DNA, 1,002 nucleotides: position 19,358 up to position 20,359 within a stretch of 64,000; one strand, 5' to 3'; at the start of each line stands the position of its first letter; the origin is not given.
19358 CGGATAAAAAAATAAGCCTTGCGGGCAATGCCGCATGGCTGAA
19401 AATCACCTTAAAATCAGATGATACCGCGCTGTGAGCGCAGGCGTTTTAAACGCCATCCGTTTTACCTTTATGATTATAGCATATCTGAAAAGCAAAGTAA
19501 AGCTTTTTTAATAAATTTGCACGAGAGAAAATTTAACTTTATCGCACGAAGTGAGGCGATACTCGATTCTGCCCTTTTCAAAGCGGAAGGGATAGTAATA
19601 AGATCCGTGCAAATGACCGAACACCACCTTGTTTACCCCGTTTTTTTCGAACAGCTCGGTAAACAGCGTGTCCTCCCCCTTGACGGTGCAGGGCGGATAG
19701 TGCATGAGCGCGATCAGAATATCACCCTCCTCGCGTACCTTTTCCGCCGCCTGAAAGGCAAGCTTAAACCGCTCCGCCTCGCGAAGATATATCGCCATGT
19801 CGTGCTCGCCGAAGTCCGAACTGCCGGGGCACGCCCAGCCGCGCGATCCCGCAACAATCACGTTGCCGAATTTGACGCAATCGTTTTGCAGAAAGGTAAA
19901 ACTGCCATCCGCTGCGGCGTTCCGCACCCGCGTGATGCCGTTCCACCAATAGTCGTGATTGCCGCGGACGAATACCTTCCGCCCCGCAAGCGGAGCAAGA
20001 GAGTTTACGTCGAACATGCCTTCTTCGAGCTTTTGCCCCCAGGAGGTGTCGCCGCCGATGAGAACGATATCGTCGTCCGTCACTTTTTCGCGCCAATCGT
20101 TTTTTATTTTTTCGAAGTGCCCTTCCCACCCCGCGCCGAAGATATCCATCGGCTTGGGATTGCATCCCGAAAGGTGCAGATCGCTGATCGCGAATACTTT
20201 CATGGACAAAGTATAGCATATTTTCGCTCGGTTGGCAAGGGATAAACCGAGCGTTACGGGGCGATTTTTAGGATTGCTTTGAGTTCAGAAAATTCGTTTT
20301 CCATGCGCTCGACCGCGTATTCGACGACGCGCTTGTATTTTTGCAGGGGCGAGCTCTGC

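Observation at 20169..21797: Second locus of the same theme: a 662-bp tandem duplication carrying Cys-protein/HTH divergent pairs with mosaic identity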

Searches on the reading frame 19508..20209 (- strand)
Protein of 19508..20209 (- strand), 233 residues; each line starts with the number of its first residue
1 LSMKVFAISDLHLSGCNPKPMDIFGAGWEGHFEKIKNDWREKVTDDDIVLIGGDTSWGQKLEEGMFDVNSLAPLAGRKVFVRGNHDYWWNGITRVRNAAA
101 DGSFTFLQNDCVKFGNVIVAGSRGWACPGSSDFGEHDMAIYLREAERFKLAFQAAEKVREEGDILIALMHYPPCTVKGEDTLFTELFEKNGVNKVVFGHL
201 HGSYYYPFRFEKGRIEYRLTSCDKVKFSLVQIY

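Call 6: search_protein_families(library=pfam, proteins=[window:19508-20209:-], max_evalue=0.1)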
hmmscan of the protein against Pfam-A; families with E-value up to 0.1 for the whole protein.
window:19508-20209:- (233 aa): 2 families
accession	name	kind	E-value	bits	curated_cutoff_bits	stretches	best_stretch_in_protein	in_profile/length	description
PF00149.33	Metallophos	-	1.5e-15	58.6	21.5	1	3-202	1-190/191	Calcineurin-like phosphoesterase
PF12850.12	Metallophos_2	-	8.5e-06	26.3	27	1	3-203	1-119/154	Calcineurin-like phosphoesterase superfamily domain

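Call 9: search_protein_families(library=ncbifam, proteins=[window:19508-20209:-], max_evalue=1)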
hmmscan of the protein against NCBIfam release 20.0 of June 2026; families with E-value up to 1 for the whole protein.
window:19508-20209:- (233 aa): 6 families
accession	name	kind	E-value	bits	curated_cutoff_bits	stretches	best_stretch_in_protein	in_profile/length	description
TIGR03729.1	acc_ester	subfamily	0.00019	20.9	148.25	2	48-125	35-111/239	putative phosphoesterase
TIGR00040.1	yfcE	subfamily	0.018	15.2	56.25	0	159-206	74-121/158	YfcE family phosphodiesterase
NF008359.0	PRK11148.1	equivalog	0.029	13.9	225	1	3-88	15-98/275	3',5'-cyclic-AMP phosphodiesterase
NF041101.1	manno_glu_gly_synth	equivalog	0.047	12.4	640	1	32-90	86-143/431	mannosylglucosylglycerate synthase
TIGR04168.1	TIGR04168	hypoth_equivalog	0.13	11.7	200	0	47-97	7-52/269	TIGR04168 family protein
NF003743.0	PRK05340.1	equivalog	0.2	10.8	134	0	3-26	2-25/242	UDP-2,3-diacylglucosamine diphosphatase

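Call 54: search_protein_families(library=padloc, proteins=[window:19508-20209:-], max_evalue=0.01)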
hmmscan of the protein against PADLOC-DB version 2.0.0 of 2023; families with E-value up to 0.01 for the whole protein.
window:19508-20209:- (233 aa): 1 family
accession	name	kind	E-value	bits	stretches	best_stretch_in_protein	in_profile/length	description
PDLC04908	PDC-S10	-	2e-09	35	1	42-204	26-185/223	-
